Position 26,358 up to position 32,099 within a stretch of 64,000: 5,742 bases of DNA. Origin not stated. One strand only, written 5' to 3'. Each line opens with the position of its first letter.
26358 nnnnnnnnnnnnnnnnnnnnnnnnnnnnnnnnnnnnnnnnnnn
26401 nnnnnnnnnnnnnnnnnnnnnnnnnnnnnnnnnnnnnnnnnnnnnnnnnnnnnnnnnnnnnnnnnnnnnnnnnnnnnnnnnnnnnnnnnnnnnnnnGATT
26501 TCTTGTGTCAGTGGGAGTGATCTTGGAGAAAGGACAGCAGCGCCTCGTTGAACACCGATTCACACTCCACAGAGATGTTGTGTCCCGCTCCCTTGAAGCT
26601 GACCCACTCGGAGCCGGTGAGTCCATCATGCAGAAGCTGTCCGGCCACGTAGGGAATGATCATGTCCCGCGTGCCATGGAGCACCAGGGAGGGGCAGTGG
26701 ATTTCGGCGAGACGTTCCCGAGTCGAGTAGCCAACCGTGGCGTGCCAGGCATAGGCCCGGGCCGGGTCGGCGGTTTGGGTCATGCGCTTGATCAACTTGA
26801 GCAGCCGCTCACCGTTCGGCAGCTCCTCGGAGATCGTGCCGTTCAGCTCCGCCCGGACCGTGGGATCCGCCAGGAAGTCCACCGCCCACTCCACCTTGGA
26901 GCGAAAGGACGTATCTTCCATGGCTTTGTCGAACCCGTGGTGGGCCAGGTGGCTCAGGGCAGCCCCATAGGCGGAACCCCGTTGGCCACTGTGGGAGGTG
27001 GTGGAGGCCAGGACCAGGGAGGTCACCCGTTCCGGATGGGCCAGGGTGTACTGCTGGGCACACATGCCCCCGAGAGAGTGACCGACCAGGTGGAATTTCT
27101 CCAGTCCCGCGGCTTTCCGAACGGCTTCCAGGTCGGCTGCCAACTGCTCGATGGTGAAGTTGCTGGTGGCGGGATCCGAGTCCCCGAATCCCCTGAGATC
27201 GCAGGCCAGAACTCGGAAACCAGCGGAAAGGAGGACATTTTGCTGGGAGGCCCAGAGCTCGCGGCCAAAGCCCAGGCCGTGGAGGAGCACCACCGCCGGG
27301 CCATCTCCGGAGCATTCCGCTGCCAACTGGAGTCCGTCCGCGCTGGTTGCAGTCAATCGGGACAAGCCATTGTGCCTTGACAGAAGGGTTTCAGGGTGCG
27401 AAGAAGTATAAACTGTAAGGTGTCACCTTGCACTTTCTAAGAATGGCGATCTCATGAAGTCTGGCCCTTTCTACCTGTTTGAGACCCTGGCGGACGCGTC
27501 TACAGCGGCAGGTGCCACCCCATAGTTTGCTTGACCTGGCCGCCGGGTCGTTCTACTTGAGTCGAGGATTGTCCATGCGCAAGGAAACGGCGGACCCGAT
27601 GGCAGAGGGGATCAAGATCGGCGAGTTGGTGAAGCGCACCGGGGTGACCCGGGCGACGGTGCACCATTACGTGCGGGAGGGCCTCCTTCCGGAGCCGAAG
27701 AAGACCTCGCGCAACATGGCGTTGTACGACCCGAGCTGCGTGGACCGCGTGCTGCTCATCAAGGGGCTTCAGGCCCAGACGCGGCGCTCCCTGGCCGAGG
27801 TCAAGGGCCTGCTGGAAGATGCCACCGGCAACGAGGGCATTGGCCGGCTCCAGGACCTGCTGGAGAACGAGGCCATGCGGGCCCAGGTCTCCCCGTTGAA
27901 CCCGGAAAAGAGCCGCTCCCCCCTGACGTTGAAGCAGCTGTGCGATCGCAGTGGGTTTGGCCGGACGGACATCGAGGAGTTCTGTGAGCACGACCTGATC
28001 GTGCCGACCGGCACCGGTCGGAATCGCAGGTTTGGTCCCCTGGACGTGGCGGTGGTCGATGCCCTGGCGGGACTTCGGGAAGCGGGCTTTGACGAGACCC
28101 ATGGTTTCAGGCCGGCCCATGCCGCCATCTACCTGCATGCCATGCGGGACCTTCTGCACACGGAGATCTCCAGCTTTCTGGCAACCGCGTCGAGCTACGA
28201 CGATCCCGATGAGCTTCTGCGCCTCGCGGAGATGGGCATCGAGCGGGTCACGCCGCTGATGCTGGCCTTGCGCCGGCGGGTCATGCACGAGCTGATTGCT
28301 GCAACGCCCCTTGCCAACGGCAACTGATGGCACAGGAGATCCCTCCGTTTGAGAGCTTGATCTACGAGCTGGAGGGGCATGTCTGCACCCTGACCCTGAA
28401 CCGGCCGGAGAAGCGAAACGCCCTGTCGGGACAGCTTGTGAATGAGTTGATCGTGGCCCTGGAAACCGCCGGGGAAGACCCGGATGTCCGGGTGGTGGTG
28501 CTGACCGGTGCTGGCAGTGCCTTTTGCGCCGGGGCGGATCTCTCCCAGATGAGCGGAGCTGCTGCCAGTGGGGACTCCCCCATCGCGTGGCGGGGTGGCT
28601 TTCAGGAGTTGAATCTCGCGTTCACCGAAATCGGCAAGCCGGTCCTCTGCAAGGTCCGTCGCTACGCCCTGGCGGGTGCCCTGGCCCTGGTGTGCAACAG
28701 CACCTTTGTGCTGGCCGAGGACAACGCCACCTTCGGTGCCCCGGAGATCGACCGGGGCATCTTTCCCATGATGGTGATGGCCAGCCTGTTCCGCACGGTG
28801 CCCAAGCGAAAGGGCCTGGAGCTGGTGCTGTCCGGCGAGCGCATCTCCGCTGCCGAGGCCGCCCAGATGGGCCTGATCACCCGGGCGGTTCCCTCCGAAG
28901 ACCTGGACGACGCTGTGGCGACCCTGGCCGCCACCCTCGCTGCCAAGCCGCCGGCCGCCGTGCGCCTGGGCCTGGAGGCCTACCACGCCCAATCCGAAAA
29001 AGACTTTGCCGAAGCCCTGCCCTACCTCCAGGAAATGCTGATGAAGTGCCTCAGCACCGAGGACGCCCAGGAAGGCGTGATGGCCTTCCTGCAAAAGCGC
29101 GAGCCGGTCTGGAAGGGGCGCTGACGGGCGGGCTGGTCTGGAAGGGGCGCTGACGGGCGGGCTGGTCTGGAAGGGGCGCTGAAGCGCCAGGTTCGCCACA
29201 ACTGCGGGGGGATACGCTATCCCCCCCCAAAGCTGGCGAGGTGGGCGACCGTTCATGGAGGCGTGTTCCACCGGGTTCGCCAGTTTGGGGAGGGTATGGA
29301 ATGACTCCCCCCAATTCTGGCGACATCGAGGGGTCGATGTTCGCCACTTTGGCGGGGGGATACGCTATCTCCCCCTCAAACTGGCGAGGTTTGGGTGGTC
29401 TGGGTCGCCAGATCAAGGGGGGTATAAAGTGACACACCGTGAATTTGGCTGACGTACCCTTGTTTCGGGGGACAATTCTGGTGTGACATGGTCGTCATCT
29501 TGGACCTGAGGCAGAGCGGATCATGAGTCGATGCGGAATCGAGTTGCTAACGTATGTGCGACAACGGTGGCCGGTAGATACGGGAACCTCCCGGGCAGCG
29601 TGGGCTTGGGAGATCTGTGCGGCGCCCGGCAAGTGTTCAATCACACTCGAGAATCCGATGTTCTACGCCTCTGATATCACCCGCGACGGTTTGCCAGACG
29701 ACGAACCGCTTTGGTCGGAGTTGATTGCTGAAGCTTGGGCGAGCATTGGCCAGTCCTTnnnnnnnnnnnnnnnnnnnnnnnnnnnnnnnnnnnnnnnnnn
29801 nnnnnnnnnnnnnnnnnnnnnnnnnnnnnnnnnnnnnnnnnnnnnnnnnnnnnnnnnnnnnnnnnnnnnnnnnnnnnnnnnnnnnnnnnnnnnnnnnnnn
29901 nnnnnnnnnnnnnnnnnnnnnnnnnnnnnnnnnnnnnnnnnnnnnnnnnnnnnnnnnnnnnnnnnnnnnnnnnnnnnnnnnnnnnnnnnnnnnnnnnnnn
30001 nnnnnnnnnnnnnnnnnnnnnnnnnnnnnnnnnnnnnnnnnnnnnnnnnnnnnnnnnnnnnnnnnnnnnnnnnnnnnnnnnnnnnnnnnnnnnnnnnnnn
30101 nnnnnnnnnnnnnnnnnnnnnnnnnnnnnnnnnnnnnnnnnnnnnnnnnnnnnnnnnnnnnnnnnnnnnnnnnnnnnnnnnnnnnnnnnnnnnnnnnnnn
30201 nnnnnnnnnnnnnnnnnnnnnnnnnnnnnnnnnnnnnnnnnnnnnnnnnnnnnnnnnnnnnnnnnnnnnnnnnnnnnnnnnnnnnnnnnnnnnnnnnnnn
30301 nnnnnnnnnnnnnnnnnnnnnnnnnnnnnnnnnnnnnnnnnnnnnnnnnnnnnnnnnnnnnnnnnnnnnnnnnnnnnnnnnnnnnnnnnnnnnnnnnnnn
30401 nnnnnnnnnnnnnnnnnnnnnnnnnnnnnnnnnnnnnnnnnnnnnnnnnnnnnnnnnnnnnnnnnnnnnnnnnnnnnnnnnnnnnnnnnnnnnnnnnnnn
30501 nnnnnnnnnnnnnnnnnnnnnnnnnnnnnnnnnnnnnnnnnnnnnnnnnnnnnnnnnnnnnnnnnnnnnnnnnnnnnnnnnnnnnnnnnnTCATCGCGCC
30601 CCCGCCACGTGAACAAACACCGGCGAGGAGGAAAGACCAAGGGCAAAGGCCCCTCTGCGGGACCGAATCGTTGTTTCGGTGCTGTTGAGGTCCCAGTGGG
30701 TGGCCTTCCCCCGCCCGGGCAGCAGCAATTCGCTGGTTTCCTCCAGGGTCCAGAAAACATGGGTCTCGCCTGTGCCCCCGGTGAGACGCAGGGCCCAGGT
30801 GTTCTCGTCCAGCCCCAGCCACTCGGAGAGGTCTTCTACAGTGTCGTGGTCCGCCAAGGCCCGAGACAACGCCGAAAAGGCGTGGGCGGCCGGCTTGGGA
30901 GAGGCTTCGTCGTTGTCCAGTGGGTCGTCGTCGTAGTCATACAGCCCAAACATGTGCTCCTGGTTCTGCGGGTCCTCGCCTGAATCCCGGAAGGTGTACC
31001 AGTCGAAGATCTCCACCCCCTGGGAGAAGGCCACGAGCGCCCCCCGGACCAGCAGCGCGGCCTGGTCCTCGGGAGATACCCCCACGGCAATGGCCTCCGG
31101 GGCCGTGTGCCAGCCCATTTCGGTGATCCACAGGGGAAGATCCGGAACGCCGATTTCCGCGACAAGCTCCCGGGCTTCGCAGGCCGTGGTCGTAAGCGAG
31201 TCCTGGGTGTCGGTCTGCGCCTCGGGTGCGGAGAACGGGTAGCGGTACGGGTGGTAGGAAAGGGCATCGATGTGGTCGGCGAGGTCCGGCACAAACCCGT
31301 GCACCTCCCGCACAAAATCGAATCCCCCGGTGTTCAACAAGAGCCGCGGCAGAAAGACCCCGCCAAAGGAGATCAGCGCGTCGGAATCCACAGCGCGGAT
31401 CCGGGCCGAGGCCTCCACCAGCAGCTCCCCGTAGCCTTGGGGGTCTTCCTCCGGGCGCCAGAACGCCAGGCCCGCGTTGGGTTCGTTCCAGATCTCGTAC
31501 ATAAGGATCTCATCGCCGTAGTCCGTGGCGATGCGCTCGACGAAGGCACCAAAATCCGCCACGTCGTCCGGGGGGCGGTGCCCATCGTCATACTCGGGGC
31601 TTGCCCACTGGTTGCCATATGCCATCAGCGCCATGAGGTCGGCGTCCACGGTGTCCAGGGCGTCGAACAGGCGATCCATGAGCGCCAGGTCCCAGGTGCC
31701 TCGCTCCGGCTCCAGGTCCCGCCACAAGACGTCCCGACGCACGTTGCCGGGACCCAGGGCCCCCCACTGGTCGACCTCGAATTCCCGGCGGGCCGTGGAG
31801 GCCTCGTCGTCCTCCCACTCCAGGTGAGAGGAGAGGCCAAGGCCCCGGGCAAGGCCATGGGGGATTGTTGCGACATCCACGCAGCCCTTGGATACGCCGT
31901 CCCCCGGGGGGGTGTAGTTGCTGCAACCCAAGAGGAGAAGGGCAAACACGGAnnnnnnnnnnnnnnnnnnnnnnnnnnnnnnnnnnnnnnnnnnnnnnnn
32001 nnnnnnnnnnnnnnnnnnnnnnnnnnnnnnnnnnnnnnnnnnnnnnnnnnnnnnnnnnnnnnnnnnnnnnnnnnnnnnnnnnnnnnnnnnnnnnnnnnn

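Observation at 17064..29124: Two paralogous modules, each with an alpha/beta hydrolase, a crotonase and a small+large ACAD pair whose small subunit has lost the catalytic Glu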

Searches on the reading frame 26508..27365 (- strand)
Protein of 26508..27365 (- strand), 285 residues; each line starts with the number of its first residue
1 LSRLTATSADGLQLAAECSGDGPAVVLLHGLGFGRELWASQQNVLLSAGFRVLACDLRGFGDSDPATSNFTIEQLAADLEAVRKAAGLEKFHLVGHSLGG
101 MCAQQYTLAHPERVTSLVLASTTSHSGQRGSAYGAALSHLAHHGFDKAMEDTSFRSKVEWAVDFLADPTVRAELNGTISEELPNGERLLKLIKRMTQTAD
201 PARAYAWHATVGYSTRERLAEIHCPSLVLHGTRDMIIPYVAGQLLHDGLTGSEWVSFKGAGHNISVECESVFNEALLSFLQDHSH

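Call 4: search_protein_families(library=pfam, proteins=[window:26508-27365:-])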
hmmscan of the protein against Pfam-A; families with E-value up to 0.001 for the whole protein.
window:26508-27365:- (285 aa): 7 families
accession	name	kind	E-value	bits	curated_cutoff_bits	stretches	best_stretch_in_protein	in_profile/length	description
PF00561.26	Abhydrolase_1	-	2.5e-36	126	25.8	1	23-266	1-242/245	alpha/beta hydrolase fold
PF12697.13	Abhydrolase_6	-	5e-24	86.6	26.3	1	25-265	1-207/217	Alpha/beta hydrolase family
PF12146.15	Hydrolase_4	-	3.4e-20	72.8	27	1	24-268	6-238/239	Serine aminopeptidase, S33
PF08386.16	Abhydrolase_4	-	3.5e-07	30.7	21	1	204-282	15-93/103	TAP-like protein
PF03096.20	Ndr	-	3.8e-05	23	23.3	1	70-126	80-136/283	Ndr family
PF02230.22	Abhydrolase_2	-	8.7e-05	22.9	23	0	223-265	156-202/217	Phospholipase/Carboxylesterase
PF12695.13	Abhydrolase_5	-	0.00047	20.4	27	0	79-129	47-96/164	Alpha/beta hydrolase family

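Call 5: search_protein_families(library=ncbifam, proteins=[window:26508-27365:-])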
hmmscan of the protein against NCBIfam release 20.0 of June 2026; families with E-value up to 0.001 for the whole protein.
window:26508-27365:- (285 aa): 40 families (the best 25 are shown)
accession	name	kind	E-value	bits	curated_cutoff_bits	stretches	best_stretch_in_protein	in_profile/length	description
NF051488.1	bifunc_PcaDC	exception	7.6e-36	124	390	1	17-283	5-253/375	bifunctional 3-oxoadipate enol-lactonase/4-carboxymuconolactone decarboxylase PcaDC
TIGR02427.1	protocat_pcaD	equivalog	5.6e-34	117.6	255.85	2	20-145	11-134/251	3-oxoadipate enol-lactonase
NF052610.1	macro_16_ester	equivalog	9e-29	100.7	420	1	9-267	8-267/281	alpha/beta fold macrolide esterase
NF011457.0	PRK14875.1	equivalog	9.1e-29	100.6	307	1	14-282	124-371/372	acetoin dehydrogenase dihydrolipoyllysine-residue acetyltransferase subunit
NF051487.1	bifunc_PcaCD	exception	9.4e-29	100.7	430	1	22-281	172-412/413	bifunctional 4-carboxymuconolactone decarboxylase/3-oxoadipate enol-lactonase PcaCD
TIGR03611.1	RutD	equivalog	1.2e-27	97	238.5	2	13-121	4-112/258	pyrimidine utilization protein D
NF053693.1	esterase_mleCBF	exception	6.5e-26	91.3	564.5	1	21-267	22-265/279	CBF family alpha/beta fold macrolide esterase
TIGR01250.1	pro_imino_pep_2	subfamily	1.1e-24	87.6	167.65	2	20-124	23-131/288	proline iminopeptidase-family hydrolase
NF050089.1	i_nPHAscl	equivalog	2.8e-24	85.7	300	1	20-279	16-287/288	intracellular short-chain-length polyhydroxyalkanoate depolymerase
TIGR01738.1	bioH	equivalog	2.8e-23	82.8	206.95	1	20-264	1-229/245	pimeloyl-ACP methyl ester esterase BioH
NF053683.1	esterase_mleBRB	exception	2.5e-21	76.5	585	1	10-282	9-278/280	BRB family alpha/beta fold macrolide esterase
NF053684.1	esterase_mleBCA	exception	4.2e-21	75.3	570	1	11-265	10-266/281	BCA family alpha/beta fold macrolide esterase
NF041759.1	mac_hydro_EstT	equivalog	4.4e-21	75.3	450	1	13-267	11-264/278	macrolide hydrolase EstT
NF045945.1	ProImpepLactob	equivalog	6.6e-21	75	400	1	25-283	30-293/293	proline iminopeptidase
NF033124.1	estX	equivalog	3.3e-20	72.4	600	1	47-267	49-266/280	macrolide esterase EstX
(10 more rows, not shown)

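Call 70: search_solved_structures(query=window:26508-27365:-, max_evalue=1e-10)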
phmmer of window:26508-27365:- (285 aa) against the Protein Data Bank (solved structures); distinct sequences matched with E-value up to 1e-10: 109 (the best 60 are shown).
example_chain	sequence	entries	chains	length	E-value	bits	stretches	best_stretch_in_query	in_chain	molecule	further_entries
5h3h_A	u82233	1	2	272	1.4e-24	90.3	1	8-134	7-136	Abhydrolase domain-containing protein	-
5egn_A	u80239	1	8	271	2.1e-23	86.5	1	9-280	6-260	Esterase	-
8v16_C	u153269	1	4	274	4.5e-23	85.4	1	7-281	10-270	Esterase 1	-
6eb3_A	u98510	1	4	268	6.2e-23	84.9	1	8-281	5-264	Est1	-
1va4_A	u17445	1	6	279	4.3e-22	82.2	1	7-285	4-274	Arylesterase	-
9ijk_A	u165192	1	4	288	1.2e-21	80.8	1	17-121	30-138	2-hydroxy-6-oxononadienedioate/2-hydroxy-6-oxononatrienedioate hydrolase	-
1u2e_A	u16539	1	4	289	1.2e-21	80.7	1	17-121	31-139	2-hydroxy-6-ketonona-2,4-dienedioic acid hydrolase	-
3hi4_A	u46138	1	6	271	1.4e-21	80.5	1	7-281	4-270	Arylesterase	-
3hea_A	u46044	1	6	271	1.4e-21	80.5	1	7-281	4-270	Arylesterase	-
8pi1_A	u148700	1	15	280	2.3e-21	79.8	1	8-285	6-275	Arylesterase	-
3ia2_A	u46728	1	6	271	2.6e-21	79.6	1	7-281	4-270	Arylesterase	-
3t4u_A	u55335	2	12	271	2.6e-21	79.6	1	7-281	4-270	Arylesterase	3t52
1bro_A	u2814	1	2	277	2.9e-21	79.5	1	11-109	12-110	BROMOPEROXIDASE A2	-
1a7u_A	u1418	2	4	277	4e-21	79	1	11-109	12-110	CHLOROPEROXIDASE T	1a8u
1brt_A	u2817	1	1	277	7.4e-21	78.1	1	11-109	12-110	BROMOPEROXIDASE A2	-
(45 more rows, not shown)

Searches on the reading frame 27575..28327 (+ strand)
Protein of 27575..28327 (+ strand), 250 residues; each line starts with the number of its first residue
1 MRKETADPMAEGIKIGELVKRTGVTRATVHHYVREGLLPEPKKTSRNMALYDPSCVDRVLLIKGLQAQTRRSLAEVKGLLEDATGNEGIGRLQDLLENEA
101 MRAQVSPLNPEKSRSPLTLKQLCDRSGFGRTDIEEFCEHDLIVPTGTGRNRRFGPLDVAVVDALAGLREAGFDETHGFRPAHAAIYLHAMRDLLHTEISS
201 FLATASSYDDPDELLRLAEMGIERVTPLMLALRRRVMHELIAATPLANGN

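Call 4: search_protein_families(library=pfam, proteins=[window:27575-28327:+])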
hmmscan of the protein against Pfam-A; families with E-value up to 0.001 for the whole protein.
window:27575-28327:+ (250 aa): 4 families
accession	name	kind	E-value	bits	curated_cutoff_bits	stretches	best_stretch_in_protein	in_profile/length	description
PF13411.12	MerR_1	-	9.9e-21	74.1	21.6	1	14-81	2-67/69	MerR HTH family regulatory protein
PF00376.29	MerR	-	2.1e-10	40.6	28.2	1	14-51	1-38/38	MerR family regulatory protein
PF09339.16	HTH_IclR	-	8.3e-05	22.7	22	0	11-34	17-40/52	IclR helix-turn-helix domain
PF12728.13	HTH_17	-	0.00011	22.8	27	0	15-58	4-45/51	Helix-turn-helix domain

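Call 5: search_protein_families(library=ncbifam, proteins=[window:27575-28327:+])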
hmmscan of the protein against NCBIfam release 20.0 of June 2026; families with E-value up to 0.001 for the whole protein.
window:27575-28327:+ (250 aa): 8 families
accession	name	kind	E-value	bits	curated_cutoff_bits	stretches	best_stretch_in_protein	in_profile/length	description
TIGR02047.1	CadR-PbrR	equivalog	3.7e-11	43.2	151.45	1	13-97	1-85/127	Cd(II)/Pb(II)-responsive transcriptional regulator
TIGR02051.1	MerR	equivalog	4.7e-10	39.8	150.85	1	14-81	1-67/124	mercury resistance transcriptional regulator MerR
NF050798.1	TF_FtsR_Actino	equivalog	9.3e-10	39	150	1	24-176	17-165/223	transcriptional regulator FtsR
NF010315.0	PRK13752.1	subfamily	8.1e-07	29.2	261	1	11-85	6-81/144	mercury resistance transcriptional regulator MerR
TIGR02044.1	CueR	equivalog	9e-05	22.6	147.4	1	14-81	2-68/127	Cu(I)-responsive transcriptional regulator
TIGR02043.1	ZntR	equivalog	0.00022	21.3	167.95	1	13-81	2-69/131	Zn(2+)-responsive transcriptional regulator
NF007069.0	PRK09514.1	equivalog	0.00032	20.7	143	1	14-81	3-69/141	Zn(2+)-responsive transcriptional regulator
TIGR01950.1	SoxR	equivalog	0.00054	19.7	116.9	0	13-76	2-63/142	redox-sensitive transcriptional activator SoxR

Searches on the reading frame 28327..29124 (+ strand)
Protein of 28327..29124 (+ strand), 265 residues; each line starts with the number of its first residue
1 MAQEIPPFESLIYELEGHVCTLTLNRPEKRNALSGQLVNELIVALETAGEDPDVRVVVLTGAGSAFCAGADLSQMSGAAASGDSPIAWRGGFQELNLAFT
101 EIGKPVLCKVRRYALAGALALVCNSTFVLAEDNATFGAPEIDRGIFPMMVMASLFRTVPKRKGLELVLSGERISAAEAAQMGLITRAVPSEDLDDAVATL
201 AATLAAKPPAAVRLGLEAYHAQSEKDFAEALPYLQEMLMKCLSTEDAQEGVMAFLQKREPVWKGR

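Call 4: search_protein_families(library=pfam, proteins=[window:28327-29124:+])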
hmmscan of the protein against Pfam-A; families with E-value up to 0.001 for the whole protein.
window:28327-29124:+ (265 aa): 2 families
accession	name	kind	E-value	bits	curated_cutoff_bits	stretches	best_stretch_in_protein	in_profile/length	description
PF00378.25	ECH_1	-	5.1e-57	193.5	27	1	16-264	3-250/251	Enoyl-CoA hydratase/isomerase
PF16113.10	ECH_2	-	5.5e-35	121.9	27.2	1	20-202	2-186/335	Enoyl-CoA hydratase/isomerase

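Call 5: search_protein_families(library=ncbifam, proteins=[window:28327-29124:+])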
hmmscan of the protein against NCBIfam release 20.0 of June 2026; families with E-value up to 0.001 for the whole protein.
window:28327-29124:+ (265 aa): 72 families (the best 25 are shown)
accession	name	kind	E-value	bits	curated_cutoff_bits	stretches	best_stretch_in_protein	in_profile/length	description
NF006008.0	PRK08139.1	equivalog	5.1e-62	209.8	313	1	11-264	13-265/266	enoyl-CoA hydratase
NF051848.1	EnCoAHydtEchA19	equivalog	2.4e-60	204.3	400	1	14-265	5-258/258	enoyl-CoA hydratase EchA19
NF005879.0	PRK07827.1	equivalog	7.5e-51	172.9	283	1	13-263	11-260/261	enoyl-CoA hydratase family protein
NF005073.0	PRK06495.1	subfamily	3.6e-50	170.6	296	1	11-265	6-257/257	enoyl-CoA hydratase/isomerase family protein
NF006100.0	PRK08252.1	subfamily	3.6e-48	164.4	282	1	11-265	5-254/254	crotonase/enoyl-CoA hydratase family protein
NF007239.0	PRK09674.1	equivalog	4.6e-48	163.9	371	1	10-265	5-257/257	2,3-dehydroadipyl-CoA hydratase PaaF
NF005864.0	PRK07799.1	equivalog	2.1e-47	161.5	316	1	11-264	10-265/266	crotonase/enoyl-CoA hydratase family protein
NF004517.0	PRK05862.1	equivalog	7.4e-47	160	396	1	8-264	3-256/257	enoyl-CoA hydratase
NF042430.2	EnCoAhydt_DpgD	equivalog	9.3e-46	156.4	400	1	13-265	1-258/258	enoyl-CoA-hydratase DpgD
NF004840.0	PRK06190.1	equivalog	4e-44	151.2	253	1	11-244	6-238/260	enoyl-CoA hydratase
NF005126.0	PRK06563.1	subfamily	7.8e-44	150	261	1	11-265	9-263/263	crotonase/enoyl-CoA hydratase family protein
NF004475.0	PRK05809.1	subfamily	8.7e-44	150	394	1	8-264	3-259/260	short-chain-enoyl-CoA hydratase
NF005803.0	PRK07658.1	equivalog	1.2e-43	149.4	313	1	10-265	3-257/257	enoyl-CoA hydratase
NF006007.0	PRK08138.1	subfamily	2.1e-43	148.6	355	1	16-265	15-261/261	enoyl-CoA hydratase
NF005675.0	PRK07468.1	equivalog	6.1e-43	147.4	350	1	19-264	15-261/262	crotonase/enoyl-CoA hydratase family protein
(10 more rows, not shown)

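Call 45: search_solved_structures(query=window:28327-29121:+, max_evalue=1e-15, show_alignments=3)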
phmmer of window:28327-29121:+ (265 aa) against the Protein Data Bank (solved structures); distinct sequences matched with E-value up to 1e-15: 146 (the best 60 are shown).
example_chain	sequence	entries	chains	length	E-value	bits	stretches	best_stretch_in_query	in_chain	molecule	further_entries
5zai_A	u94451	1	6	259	1.1e-43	152.8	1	8-265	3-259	3-hydroxypropionyl-coenzyme A dehydratase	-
3q0j_A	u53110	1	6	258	6.8e-42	146.9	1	8-262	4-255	enoyl-CoA hydratase echA8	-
3pzk_A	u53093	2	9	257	7.3e-42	146.8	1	8-262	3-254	e enoyl-CoA hydratase echA8 | enoyl-CoA hydratase echA8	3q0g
3h81_A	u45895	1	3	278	7.4e-42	146.8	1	8-262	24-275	enoyl-CoA hydratase echA8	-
5xzd_A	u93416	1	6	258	1.6e-41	145.7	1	8-262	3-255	Enoyl-CoA hydratase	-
4fjw_D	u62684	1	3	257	1.7e-41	145.6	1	8-262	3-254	Probable enoyl-CoA hydratase echA8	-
2ej5_A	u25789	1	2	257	4.1e-40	141.1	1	8-264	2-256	Enoyl-CoA hydratase subunit II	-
9qwv_A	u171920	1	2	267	7.5e-39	137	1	13-263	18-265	Enoyl-CoA hydratase, mitochondrial, putative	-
2pbp_A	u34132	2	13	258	1.2e-37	133.1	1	8-265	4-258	Enoyl-CoA hydratase subunit I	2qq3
3r0o_A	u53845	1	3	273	2.6e-37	131.9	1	10-265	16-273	Carnitinyl-CoA dehydratase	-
3rsi_A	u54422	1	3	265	1.3e-36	129.6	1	10-265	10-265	Putative enoyl-CoA hydratase/isomerase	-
7oeq_A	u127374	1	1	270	1.4e-36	129.5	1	17-263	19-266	Mevalonyl-coenzyme A hydratase sidH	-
4fzw_A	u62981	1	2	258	1.9e-36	129.1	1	10-265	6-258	2,3-dehydroadipyl-CoA hydratase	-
3r9t_A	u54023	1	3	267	4.7e-36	127.8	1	12-265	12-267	EchA1_1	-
3r9s_A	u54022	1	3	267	6.8e-36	127.3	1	12-265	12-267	Carnitinyl-CoA dehydratase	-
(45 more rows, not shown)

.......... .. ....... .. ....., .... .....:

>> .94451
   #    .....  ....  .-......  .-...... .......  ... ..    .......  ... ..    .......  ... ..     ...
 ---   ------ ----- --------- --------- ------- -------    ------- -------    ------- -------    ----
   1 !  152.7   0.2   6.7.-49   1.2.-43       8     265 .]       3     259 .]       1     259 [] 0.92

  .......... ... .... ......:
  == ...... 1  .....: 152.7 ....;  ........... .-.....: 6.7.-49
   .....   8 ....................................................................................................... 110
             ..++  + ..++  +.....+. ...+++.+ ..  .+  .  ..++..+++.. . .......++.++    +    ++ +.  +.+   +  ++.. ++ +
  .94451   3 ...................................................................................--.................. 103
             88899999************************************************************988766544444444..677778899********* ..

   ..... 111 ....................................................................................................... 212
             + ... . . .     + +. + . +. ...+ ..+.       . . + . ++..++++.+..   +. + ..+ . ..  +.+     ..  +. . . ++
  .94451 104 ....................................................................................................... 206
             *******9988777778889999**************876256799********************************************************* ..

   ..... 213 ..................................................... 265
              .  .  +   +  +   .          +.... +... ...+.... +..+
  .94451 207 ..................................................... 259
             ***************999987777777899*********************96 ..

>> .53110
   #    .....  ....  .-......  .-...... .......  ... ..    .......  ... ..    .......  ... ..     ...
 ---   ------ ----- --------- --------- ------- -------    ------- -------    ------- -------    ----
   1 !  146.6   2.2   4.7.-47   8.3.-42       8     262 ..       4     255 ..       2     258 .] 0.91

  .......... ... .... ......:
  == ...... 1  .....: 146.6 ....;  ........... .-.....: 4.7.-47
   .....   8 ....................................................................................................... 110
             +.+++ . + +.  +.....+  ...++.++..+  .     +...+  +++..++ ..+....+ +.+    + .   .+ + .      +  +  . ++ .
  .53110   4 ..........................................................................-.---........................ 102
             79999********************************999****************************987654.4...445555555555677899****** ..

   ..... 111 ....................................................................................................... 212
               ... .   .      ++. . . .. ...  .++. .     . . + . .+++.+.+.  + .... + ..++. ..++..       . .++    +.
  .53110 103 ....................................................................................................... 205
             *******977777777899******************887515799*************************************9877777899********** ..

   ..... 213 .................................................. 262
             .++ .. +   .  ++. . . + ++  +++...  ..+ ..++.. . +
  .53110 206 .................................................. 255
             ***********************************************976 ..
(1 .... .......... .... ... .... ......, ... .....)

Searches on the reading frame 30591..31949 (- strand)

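Call 7: search_protein_families(library=pfam, proteins=[window:30591-31949:-], max_evalue=0.00001)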
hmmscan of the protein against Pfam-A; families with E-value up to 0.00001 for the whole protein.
window:30591-31949:- (452 aa): 2 families
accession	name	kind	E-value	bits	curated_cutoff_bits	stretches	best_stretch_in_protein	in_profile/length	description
PF00150.24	Cellulase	-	7.6e-08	32.6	23.5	1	58-283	29-241/272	Cellulase (glycosyl hydrolase family 5)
PF01229.23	Glyco_hydro_39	-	9e-06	25.2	26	0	144-362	142-348/472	Glycosyl hydrolases family 39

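Call 65: search_protein_families(library=ncbifam, proteins=[window:30591-31949:-], max_evalue=1e-8)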
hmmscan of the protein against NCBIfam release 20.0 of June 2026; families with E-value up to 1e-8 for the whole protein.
window:30591-31949:- (452 aa): 0 families
